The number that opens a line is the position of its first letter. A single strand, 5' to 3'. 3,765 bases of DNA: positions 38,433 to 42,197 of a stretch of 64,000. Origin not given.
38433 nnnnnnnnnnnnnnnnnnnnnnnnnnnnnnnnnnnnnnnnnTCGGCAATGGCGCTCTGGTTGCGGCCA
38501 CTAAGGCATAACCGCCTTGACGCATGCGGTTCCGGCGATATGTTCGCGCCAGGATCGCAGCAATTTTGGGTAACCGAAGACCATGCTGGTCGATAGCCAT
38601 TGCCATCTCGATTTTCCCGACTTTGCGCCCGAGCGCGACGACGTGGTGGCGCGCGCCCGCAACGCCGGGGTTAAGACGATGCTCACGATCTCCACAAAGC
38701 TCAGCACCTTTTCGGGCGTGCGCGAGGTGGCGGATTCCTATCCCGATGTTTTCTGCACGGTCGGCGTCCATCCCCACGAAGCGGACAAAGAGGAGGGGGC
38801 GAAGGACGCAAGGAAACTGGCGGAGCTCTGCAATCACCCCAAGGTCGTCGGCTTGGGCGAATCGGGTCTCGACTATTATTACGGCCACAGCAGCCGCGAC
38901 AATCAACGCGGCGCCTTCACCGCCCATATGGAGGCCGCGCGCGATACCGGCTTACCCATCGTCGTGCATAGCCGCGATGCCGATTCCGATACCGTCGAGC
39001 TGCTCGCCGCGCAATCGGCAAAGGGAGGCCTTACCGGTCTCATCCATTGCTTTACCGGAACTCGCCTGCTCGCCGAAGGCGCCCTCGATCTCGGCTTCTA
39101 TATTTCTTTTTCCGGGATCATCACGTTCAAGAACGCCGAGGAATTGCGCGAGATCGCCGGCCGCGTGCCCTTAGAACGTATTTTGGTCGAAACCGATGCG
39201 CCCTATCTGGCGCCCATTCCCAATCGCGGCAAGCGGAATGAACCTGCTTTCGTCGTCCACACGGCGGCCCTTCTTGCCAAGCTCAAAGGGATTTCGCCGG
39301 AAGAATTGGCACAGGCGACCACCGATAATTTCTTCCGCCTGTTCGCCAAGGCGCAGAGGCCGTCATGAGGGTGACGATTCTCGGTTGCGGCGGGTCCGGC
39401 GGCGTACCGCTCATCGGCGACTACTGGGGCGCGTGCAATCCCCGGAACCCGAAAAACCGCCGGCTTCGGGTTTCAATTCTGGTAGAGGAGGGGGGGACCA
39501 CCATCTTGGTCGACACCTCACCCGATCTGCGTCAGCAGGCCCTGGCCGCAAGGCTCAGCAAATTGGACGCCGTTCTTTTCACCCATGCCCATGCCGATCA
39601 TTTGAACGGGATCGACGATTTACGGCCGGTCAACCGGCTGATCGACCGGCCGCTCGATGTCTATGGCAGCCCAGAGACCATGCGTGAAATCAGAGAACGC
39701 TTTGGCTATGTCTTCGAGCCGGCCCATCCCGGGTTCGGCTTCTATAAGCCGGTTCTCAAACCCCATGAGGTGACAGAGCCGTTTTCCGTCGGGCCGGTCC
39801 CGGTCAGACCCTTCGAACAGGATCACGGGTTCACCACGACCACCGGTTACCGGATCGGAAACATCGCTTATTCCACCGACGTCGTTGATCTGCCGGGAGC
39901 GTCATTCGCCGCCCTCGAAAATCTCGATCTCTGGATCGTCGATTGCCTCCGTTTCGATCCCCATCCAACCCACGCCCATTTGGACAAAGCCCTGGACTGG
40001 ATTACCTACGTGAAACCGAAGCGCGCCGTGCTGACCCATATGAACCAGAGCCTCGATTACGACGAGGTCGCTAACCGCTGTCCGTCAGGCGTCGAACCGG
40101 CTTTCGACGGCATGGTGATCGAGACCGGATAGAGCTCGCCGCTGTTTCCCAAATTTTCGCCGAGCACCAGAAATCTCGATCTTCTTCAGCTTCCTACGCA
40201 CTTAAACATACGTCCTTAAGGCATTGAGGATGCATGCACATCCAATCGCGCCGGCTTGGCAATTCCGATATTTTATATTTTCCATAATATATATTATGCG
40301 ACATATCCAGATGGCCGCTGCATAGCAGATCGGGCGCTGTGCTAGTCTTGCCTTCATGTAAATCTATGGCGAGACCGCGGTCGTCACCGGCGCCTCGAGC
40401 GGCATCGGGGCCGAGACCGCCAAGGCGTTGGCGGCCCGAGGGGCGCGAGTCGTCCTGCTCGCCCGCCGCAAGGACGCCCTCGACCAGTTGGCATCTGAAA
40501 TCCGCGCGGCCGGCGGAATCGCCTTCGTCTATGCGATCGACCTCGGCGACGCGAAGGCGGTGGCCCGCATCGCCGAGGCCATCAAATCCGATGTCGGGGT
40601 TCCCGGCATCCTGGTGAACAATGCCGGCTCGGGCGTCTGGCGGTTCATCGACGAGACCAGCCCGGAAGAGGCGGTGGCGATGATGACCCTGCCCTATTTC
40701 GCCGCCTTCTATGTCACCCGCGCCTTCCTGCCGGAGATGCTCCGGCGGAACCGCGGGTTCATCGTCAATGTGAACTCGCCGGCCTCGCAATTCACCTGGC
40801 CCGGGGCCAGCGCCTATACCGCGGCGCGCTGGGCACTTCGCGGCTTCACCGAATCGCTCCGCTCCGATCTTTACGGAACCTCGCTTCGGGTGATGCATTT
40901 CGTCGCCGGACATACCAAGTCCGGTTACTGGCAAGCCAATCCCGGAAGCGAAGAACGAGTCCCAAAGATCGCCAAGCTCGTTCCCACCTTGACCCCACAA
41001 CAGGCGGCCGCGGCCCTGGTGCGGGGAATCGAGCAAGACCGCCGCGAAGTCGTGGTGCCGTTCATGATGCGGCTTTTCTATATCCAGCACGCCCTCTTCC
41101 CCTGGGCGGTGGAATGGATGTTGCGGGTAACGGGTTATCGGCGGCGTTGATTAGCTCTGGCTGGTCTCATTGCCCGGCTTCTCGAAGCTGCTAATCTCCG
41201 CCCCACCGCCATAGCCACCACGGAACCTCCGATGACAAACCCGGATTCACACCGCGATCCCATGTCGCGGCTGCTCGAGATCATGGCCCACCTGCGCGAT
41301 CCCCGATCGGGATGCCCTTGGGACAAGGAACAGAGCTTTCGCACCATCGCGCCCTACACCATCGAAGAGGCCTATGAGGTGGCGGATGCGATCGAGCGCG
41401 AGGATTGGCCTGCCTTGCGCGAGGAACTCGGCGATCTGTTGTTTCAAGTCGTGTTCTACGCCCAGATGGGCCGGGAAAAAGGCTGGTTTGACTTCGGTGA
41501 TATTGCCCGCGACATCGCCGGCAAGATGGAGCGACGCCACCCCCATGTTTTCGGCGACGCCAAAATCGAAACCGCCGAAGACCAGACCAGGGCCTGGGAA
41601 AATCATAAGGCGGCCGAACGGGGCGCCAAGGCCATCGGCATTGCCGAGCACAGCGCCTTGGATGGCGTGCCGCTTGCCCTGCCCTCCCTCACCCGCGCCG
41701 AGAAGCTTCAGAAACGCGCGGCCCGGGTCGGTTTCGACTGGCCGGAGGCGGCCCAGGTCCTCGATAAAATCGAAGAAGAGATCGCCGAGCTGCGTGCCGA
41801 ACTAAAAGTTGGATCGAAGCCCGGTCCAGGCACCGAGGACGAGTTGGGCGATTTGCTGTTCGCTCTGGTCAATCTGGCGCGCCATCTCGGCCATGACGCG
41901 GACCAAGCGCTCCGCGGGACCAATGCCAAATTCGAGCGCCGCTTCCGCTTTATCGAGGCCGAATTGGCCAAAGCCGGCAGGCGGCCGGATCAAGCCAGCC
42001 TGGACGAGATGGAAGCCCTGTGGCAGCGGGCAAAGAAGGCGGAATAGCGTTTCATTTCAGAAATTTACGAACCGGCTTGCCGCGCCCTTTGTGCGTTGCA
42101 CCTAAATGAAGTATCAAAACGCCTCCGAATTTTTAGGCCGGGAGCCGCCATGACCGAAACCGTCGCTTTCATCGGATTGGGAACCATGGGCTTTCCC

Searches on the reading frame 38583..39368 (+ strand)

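Call 50: search_protein_families(library=pfam, proteins=[window:38583-39368:+], max_evalue=0.001)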
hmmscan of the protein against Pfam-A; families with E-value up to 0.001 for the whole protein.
window:38583-39368:+ (261 aa): 1 family
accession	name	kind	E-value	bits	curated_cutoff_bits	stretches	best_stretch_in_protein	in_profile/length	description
PF01026.27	TatD_DNase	-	1.6e-89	300.1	27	1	3-254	1-252/253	TatD related DNase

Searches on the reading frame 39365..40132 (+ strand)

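Call 50: search_protein_families(library=pfam, proteins=[window:39365-40132:+], max_evalue=0.001)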
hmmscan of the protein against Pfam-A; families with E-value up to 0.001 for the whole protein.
window:39365-40132:+ (255 aa): 2 families
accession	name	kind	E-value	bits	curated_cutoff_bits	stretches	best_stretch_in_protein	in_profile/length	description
PF12706.13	Lactamase_B_2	-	1.6e-39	136.1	27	1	45-226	1-200/200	Beta-lactamase superfamily domain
PF00753.33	Lactamase_B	-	2.5e-11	44.3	22.7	1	36-160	7-132/196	Metallo-beta-lactamase superfamily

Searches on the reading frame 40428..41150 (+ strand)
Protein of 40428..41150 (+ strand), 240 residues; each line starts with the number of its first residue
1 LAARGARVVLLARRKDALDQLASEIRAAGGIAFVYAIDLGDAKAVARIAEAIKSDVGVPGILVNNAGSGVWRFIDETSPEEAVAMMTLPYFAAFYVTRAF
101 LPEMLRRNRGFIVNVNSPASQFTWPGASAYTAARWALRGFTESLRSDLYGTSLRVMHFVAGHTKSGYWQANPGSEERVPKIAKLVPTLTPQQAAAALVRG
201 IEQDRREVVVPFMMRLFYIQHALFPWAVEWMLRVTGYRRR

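Call 50: search_protein_families(library=pfam, proteins=[window:40428-41150:+], max_evalue=0.001)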
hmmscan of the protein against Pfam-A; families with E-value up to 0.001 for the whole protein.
window:40428-41150:+ (240 aa): 3 families
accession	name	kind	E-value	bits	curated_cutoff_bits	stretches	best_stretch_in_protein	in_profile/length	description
PF00106.31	adh_short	-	1e-34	120.2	26.6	1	1-169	20-188/195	short chain dehydrogenase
PF13561.12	adh_short_C2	-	2.6e-21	76.8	27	1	1-186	16-199/236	Enoyl-(Acyl carrier protein) reductase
PF08659.16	KR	-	1.2e-06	29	22.6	1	1-153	20-173/180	KR domain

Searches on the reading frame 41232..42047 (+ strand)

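Call 51: search_protein_families(library=pfam, proteins=[window:41232-42047:+], max_evalue=0.001)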
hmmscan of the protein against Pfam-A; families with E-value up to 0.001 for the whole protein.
window:41232-42047:+ (271 aa): 2 families
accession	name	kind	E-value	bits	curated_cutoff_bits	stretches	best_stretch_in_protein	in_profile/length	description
PF03819.22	MazG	-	1.8e-36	124.7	22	2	34-107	1-74/74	MazG nucleotide pyrophosphohydrolase domain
PF01503.22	PRA-PH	-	5.7e-07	30.3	21.3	0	35-74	24-65/86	Phosphoribosyl-ATP pyrophosphohydrolase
